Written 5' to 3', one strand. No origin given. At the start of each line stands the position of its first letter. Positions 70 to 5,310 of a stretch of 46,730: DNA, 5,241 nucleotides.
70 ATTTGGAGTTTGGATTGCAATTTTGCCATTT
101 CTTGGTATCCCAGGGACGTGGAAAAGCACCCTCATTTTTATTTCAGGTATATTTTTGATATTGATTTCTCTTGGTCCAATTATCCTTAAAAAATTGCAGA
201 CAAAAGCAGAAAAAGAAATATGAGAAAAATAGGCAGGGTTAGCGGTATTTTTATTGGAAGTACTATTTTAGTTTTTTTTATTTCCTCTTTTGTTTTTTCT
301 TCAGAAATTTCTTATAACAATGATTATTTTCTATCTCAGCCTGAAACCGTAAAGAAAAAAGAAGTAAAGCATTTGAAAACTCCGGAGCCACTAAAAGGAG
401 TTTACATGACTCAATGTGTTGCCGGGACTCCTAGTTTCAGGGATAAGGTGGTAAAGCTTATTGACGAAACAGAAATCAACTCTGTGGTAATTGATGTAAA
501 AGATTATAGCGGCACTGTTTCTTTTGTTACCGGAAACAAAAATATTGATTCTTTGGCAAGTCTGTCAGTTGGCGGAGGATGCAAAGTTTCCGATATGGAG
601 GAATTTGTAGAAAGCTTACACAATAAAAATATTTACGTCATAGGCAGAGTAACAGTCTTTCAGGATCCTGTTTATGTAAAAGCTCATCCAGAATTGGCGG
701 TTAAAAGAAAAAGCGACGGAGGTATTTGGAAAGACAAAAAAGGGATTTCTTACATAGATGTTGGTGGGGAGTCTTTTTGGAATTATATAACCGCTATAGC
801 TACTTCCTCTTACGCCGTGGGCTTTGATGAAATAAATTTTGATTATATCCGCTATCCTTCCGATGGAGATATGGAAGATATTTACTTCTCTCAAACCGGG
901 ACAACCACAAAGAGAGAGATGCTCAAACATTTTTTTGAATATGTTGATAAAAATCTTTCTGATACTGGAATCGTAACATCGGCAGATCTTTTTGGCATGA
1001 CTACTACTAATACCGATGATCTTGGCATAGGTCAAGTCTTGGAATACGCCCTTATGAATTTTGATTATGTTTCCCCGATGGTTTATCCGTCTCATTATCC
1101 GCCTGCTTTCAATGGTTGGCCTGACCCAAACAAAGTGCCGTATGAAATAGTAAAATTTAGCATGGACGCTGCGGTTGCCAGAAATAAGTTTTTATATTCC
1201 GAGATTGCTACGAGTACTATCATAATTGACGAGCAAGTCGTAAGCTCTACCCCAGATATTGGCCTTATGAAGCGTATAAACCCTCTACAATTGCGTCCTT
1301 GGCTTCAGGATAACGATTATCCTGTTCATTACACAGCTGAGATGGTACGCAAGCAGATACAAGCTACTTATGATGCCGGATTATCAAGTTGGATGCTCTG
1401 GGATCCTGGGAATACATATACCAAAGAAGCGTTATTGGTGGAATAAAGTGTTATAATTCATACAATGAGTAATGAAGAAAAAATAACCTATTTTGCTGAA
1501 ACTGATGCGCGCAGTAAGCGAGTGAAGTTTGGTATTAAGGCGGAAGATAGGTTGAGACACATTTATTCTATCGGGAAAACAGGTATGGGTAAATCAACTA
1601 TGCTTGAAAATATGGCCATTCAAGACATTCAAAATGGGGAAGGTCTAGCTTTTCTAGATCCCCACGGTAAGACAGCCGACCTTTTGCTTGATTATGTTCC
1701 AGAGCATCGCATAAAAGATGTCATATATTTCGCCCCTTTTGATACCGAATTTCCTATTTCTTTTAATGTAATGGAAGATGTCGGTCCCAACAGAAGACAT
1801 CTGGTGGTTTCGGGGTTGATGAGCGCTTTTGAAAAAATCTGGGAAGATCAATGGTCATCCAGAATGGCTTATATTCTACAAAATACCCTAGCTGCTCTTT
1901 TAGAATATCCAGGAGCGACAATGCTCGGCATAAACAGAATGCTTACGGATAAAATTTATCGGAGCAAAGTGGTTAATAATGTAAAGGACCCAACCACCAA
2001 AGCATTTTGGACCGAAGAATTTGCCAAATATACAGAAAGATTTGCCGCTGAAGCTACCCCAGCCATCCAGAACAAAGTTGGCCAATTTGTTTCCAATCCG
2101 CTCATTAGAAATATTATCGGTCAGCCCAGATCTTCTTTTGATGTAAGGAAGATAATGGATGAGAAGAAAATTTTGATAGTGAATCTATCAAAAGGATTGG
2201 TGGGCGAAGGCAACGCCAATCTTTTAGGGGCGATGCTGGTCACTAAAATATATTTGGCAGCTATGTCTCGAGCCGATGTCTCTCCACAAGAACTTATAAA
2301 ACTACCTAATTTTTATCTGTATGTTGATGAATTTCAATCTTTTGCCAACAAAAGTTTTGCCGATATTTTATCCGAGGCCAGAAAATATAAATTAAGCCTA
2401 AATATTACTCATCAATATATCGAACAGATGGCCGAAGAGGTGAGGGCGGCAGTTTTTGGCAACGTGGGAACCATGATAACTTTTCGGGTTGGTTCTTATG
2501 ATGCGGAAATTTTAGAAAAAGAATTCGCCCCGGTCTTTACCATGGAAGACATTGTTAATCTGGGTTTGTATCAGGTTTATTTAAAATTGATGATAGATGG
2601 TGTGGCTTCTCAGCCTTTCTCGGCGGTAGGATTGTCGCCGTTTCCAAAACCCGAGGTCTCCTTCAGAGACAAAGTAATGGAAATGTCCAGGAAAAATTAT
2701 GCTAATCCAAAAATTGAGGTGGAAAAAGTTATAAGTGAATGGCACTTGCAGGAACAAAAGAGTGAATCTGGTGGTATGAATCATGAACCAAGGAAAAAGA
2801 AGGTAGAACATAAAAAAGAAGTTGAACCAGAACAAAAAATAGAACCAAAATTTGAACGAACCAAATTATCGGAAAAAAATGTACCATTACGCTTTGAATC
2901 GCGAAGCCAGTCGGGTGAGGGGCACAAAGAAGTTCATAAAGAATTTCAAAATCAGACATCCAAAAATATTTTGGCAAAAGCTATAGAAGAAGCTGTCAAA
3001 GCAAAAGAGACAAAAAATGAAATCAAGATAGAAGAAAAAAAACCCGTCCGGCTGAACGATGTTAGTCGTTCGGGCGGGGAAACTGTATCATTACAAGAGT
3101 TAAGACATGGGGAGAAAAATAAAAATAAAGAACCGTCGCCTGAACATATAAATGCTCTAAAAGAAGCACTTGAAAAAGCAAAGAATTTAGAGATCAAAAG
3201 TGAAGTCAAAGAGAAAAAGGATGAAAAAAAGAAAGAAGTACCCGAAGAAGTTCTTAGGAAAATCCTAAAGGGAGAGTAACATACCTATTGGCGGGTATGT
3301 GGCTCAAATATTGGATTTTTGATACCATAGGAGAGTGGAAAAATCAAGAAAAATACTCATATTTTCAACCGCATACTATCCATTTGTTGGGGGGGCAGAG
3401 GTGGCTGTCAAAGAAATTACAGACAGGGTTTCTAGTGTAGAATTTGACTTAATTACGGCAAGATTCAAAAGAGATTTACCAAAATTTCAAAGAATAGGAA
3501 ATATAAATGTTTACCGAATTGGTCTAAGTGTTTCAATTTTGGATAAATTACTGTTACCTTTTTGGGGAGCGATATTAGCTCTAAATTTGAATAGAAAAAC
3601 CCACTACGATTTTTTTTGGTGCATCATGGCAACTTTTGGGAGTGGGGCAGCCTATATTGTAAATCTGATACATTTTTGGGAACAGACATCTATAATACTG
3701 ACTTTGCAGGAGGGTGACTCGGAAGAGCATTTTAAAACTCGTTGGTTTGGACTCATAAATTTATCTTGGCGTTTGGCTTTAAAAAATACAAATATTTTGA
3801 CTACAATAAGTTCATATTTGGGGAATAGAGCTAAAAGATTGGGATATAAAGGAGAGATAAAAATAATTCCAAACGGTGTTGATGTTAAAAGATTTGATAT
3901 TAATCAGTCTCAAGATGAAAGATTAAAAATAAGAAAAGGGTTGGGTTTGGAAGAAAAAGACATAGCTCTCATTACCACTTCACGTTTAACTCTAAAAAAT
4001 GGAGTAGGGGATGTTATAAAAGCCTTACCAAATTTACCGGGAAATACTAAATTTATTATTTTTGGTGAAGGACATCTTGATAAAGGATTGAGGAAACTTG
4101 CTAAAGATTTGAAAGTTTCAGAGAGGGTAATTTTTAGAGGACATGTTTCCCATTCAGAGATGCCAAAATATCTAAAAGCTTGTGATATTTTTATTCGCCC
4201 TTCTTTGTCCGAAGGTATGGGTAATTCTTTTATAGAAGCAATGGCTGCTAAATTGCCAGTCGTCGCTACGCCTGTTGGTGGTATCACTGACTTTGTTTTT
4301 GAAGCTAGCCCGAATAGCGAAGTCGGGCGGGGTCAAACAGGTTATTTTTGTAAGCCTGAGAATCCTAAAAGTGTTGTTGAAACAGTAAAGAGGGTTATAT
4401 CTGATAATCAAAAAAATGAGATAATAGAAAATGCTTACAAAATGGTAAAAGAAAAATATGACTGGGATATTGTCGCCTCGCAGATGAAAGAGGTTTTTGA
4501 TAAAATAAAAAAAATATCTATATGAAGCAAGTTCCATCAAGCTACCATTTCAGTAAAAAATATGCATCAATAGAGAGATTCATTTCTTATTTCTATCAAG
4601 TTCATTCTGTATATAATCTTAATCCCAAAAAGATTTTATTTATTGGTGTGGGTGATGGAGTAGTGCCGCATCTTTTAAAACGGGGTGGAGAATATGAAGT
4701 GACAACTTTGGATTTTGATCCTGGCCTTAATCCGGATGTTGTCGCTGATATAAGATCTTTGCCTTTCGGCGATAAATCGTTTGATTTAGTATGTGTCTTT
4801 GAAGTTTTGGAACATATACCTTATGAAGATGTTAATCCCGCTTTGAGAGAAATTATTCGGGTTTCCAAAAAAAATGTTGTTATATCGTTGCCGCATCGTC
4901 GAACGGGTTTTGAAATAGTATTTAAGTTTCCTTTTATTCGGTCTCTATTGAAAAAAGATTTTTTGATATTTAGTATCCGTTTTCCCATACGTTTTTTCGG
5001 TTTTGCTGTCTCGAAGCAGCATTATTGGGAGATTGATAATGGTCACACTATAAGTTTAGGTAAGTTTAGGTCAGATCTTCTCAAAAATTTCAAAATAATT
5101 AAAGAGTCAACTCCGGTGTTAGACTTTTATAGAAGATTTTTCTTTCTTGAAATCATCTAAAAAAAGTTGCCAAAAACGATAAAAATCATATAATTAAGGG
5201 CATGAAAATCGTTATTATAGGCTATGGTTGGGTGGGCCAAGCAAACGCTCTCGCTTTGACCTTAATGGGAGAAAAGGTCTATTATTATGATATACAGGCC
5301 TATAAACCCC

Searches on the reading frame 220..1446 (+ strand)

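Call 12: search_protein_families(library=pfam, proteins=[window:220-1446:+], max_evalue=0.0001)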
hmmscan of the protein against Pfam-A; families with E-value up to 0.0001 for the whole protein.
window:220-1446:+ (408 aa): 1 family
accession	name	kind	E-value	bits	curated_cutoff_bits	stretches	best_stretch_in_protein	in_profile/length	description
PF13200.12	DUF4015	-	1.2e-87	294.4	27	1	60-400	1-313/313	Putative glycosyl hydrolase domain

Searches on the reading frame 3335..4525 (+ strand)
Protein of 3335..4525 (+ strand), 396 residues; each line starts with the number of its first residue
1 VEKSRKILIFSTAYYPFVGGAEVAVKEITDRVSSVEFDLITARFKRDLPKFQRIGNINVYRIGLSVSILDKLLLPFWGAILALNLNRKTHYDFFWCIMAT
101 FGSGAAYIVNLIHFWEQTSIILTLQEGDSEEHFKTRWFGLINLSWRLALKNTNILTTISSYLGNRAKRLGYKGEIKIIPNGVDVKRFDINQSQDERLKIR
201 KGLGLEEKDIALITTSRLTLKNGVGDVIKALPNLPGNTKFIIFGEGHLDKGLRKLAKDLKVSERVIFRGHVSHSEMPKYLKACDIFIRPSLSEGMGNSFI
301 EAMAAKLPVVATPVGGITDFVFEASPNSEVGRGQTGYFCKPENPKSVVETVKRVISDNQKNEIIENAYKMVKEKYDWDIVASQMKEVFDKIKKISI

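Call 12: search_protein_families(library=pfam, proteins=[window:3335-4525:+], max_evalue=0.0001)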
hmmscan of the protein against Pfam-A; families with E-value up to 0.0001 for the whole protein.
window:3335-4525:+ (396 aa): 4 families
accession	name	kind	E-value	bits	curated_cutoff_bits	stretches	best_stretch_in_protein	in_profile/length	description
PF00534.26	Glycos_transf_1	-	1.9e-35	122.4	26.4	1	197-370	3-172/172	Glycosyl transferases group 1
PF13692.12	Glyco_trans_1_4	-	6.1e-28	98.3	27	1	212-357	4-142/142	Glycosyl transferases group 1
PF13439.12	Glyco_transf_4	-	4.5e-07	30.5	28.5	1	18-186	1-170/170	Glycosyltransferase Family 4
PF13524.12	Glyco_trans_1_2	-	1.1e-06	29.1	25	1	228-384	6-142/144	Glycosyl transferase-like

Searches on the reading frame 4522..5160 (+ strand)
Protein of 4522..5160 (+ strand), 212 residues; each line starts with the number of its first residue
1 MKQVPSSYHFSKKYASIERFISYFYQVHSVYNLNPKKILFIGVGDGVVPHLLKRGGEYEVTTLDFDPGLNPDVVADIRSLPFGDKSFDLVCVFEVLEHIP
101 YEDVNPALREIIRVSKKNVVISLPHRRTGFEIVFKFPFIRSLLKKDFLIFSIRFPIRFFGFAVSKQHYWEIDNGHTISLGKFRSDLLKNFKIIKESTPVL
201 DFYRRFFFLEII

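Call 12: search_protein_families(library=pfam, proteins=[window:4522-5160:+], max_evalue=0.0001)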
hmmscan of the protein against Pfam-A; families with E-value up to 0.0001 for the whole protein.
window:4522-5160:+ (212 aa): 3 families
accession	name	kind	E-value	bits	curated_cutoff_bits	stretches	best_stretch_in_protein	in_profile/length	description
PF08241.18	Methyltransf_11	-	4.1e-13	50.2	21.2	1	41-119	3-91/95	Methyltransferase domain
PF13649.12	Methyltransf_25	-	1.9e-10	41.7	27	1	38-117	1-95/97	Methyltransferase domain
PF13489.12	Methyltransf_23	-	2.2e-06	27.9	27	1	31-121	19-114/164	Methyltransferase domain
